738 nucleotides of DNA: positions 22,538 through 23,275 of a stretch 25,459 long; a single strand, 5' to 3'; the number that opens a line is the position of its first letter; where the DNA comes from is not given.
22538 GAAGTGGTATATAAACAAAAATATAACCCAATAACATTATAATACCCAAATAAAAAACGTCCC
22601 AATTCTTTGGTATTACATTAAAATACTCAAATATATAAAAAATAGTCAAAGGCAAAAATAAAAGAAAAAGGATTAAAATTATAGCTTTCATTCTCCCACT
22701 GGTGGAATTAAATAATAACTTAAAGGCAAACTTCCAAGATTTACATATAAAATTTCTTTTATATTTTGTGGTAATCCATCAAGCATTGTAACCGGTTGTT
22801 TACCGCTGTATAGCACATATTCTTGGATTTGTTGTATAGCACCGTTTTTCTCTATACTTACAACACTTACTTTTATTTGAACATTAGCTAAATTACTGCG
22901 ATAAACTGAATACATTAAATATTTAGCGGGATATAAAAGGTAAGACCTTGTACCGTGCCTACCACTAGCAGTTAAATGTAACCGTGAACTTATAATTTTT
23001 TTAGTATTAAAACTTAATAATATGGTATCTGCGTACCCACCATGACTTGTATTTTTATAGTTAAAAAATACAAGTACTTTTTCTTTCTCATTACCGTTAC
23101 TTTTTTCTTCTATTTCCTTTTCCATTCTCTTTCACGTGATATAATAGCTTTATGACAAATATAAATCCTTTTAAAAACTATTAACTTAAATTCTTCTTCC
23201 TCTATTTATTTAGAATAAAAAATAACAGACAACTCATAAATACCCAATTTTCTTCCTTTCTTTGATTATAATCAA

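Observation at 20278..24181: Right-arm accessory island: six genes of unknown role next to the ITR, a candidate anti-defence or inter-virus exclusion system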

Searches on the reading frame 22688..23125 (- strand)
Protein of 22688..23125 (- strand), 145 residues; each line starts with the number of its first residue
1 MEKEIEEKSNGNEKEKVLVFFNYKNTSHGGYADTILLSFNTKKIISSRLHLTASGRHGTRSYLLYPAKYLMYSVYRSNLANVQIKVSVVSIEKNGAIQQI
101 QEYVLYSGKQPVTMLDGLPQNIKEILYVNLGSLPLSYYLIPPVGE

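Call 6: search_protein_families(library=pfam, proteins=[window:22688-23125:-], max_evalue=1)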
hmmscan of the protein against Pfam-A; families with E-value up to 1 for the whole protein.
window:22688-23125:- (145 aa): 0 families

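Call 7: search_protein_families(library=phrogs, proteins=[window:22688-23125:-], max_evalue=1)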
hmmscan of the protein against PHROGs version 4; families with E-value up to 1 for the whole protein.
window:22688-23125:- (145 aa): 0 families

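Call 8: search_protein_families(library=padloc, proteins=[window:22688-23125:-], max_evalue=1)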
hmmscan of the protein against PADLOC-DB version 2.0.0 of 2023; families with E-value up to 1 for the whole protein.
window:22688-23125:- (145 aa): 0 families

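Call 16: search_solved_structures(query=window:22688-23125:-, max_evalue=1)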
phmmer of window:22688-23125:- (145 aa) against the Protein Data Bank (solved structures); distinct sequences matched with E-value up to 1: 1.
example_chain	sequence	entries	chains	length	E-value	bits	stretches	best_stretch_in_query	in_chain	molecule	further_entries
3vb8_A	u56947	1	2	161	0.083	16.3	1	52-103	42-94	Engineered protein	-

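Call 30: search_dna_similar(query=window:22688-23125:-, collection=phages, mode=protein, max_evalue=1, max_rows=20)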
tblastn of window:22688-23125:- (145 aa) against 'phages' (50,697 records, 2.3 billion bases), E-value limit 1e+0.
Records with a match: 5; places in all: 5; records where one place covers at least 80% of the query: 2.
Best place of each record, by identity: <60% 5.
By first word of the organism name: Sulfolobales 3; Sulfolobus 2.
By host as written in the record: Sulfolobales 3; Sulfolobus sp. 2.
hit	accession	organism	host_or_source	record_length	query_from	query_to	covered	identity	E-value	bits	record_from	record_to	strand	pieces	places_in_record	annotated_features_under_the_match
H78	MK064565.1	Sulfolobales Beppu rod-shaped virus 1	Sulfolobales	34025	9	139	90%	39.7%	2e-26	108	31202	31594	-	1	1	hypothetical protein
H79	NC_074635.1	Sulfolobales Beppu rod-shaped virus 1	Sulfolobales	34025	9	139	90%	39.7%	2e-26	108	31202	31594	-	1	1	hypothetical protein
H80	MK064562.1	Sulfolobales Beppu filamentous phage 1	Sulfolobales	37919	23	123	70%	43.7%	3e-19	88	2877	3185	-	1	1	hypothetical protein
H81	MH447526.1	Sulfolobus filamentous virus 1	Sulfolobus sp.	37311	23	123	70%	42.7%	2e-17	83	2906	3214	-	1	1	hypothetical protein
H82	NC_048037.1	Sulfolobus filamentous virus 1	Sulfolobus sp.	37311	23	123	70%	42.7%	2e-17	83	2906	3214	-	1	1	hypothetical protein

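Call 33: get_annotated_region(hit=H79, flank=3000)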
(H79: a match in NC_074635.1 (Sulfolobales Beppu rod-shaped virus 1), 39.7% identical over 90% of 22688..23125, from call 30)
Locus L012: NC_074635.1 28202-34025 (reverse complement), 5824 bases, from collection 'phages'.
description: Sulfolobales Beppu rod-shaped virus 1 clone D, complete genome.
organism: Sulfolobales Beppu rod-shaped virus 1 (NCBI taxid 2493121)
taxonomy: Viruses; Adnaviria; Zilligvirae; Taleaviricota; Tokiviricetes; Ligamenvirales; Rudiviridae; Japarudivirus; Japarudivirus SBRV1
host: Sulfolobales; source: hot, acidic spring; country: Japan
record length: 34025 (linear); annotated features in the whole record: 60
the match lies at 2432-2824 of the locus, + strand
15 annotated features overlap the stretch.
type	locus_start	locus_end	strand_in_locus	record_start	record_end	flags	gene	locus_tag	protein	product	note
CDS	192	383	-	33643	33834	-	-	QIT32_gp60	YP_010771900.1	hypothetical protein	ORF60-63b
CDS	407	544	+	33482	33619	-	-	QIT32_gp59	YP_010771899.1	hypothetical protein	ORF59-45b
CDS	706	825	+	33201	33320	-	-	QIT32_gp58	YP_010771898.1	hypothetical protein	ORF58-39b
CDS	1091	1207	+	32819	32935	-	-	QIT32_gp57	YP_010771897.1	hypothetical protein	ORF57-38b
CDS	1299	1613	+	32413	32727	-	-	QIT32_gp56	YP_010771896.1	hypothetical protein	ORF56-104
CDS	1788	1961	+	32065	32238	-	-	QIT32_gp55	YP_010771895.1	helix-turn-helix domain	ORF55-57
CDS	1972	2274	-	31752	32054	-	-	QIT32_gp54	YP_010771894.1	hypothetical protein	ORF54-100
CDS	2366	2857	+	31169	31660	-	-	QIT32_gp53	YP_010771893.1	hypothetical protein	ORF53-163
CDS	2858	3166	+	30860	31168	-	-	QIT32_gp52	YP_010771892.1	hypothetical protein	ORF52-102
CDS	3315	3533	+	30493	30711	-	-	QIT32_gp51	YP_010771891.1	hypothetical protein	ORF51-72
CDS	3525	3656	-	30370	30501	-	-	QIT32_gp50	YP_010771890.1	hypothetical protein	ORF50-43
CDS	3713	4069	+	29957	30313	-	-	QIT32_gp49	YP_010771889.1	hypothetical protein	ORF49-118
CDS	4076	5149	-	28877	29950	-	-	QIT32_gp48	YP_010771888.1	putative glycosyltransferase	ORF48-357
CDS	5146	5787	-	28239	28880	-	-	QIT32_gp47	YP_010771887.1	hypothetical protein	ORF47-213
CDS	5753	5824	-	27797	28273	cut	-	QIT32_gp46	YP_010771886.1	putative methyltransferase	ORF46-158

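Call 34: get_annotated_region(hit=H82, flank=3000)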
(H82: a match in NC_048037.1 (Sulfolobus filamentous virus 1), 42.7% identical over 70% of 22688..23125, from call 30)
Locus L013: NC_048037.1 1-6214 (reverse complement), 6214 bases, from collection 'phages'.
description: Sulfolobus filamentous virus 1 isolate S48, complete genome.
organism: Sulfolobus filamentous virus 1 (NCBI taxid 2304198)
taxonomy: Viruses; Adnaviria; Zilligvirae; Taleaviricota; Tokiviricetes; Ligamenvirales; Lipothrixviridae; Alphalipothrixvirus; Alphalipothrixvirus beppuense
host: Sulfolobus sp.; source: hot spring; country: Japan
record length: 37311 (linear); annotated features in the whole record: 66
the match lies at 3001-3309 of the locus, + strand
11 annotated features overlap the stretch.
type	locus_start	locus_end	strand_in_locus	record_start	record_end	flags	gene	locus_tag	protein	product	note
CDS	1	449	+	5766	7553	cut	-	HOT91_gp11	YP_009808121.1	putative ATPase VP1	ORF11-595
CDS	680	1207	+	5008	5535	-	-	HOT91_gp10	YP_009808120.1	putative glycosyltransferase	ORF10-175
CDS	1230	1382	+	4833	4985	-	-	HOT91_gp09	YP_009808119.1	hypothetical protein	ORF09-50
CDS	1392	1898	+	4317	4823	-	-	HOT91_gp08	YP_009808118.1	hypothetical protein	ORF08-168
CDS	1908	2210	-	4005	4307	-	-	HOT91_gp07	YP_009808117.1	hypothetical protein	ORF07-100a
CDS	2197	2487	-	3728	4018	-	-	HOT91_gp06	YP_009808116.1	hypothetical protein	ORF06-96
CDS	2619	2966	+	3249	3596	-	-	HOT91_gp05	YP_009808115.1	hypothetical protein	ORF05-115a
CDS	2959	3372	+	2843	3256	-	-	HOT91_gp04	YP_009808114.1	hypothetical protein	ORF04-137a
CDS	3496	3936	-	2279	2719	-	-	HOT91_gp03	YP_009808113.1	hypothetical protein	ORF03-146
CDS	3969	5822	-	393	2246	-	-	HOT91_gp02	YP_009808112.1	DNA helicase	ORF02-617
CDS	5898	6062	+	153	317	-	-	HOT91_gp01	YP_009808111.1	hypothetical protein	ORF01-54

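Call 73: find_homologous_proteins(query=window:22688-23125:-, max_evalue=0.001)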
Query window:22688-23125:- (145 aa): 5 proteins with E <= 0.001 among 17 candidates.
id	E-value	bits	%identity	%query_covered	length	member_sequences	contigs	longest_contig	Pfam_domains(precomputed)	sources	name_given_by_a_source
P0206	7.7e-85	300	97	100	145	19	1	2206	-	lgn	-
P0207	4.1e-74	265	87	99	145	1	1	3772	-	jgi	-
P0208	1.6e-36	143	47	92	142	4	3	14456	-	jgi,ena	-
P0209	1.9e-35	140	52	85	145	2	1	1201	-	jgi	-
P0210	3.4e-35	139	50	85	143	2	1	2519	-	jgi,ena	-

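Call 74: find_encoding_contigs(protein=P0208, flank=6000, max_places=3)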
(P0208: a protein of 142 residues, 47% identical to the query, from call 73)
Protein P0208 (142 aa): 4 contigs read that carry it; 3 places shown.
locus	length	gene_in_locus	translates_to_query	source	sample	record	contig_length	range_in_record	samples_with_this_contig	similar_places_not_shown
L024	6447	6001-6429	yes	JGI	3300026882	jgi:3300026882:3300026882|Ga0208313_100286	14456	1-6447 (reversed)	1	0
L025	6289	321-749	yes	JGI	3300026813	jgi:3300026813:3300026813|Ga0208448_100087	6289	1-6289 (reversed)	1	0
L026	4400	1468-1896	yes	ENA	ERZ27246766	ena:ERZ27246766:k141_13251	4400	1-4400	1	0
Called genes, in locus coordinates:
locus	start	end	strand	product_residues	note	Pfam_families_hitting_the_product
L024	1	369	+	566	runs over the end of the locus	PF00270:DEAD (faint), PF04851:ResIII, PF13307:Helicase_C_2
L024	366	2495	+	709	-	PF27228:MTBMA_p00010_2nd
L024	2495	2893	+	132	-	-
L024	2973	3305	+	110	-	-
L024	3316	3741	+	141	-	PF08960:STIV_B116-like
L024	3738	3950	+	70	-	PF01402:RHH_1 (weak)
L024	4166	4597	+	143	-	-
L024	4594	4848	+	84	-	-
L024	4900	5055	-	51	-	PF14947:HTH_45 (weak)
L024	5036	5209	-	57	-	PF14947:HTH_45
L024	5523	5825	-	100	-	-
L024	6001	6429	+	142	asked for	-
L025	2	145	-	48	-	?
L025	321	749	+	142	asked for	-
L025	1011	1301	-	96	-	-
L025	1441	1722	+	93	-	-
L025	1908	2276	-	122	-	-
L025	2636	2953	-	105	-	-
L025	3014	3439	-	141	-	PF04138:GtrA_DPMS_TM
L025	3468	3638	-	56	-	-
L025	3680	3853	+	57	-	-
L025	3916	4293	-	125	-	-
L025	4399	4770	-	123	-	-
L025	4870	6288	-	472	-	?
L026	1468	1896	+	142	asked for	-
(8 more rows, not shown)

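Call 75: find_encoding_contigs(protein=P0207, flank=4000, max_places=2)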
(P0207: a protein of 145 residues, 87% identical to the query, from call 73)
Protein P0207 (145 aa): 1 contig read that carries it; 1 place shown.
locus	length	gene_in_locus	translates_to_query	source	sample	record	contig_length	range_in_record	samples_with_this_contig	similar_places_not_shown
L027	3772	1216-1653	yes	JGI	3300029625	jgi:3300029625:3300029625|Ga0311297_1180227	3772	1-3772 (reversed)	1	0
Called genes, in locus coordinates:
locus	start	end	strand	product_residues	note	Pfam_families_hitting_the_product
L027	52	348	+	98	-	-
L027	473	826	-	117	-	-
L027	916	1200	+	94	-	-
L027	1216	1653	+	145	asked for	-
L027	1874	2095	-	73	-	-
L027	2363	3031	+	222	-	-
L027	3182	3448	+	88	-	-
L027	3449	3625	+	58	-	PF01402:RHH_1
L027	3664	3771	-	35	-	?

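Call 80: search_protein_families(library=ncbifam, proteins=[window:22688-23125:-], max_evalue=0.1)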
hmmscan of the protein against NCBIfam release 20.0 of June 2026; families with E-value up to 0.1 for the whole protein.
window:22688-23125:- (145 aa): 0 families

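Call 109: search_protein_families(library=pfam, proteins=[L027:52-348:+, L027:916-1200:+, L027:473-826:-], max_evalue=0.01)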
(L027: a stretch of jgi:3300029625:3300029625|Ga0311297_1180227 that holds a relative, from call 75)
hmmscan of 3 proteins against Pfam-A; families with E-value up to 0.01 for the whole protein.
L027:52-348:+ (98 aa): 0 families

L027:916-1200:+ (94 aa): 0 families

L027:473-826:- (117 aa): 1 family
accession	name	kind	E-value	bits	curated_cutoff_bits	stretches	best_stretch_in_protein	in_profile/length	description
PF02533.20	PsbK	-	0.0018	18.8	25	1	75-98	2-25/41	Photosystem II 4 kDa reaction centre component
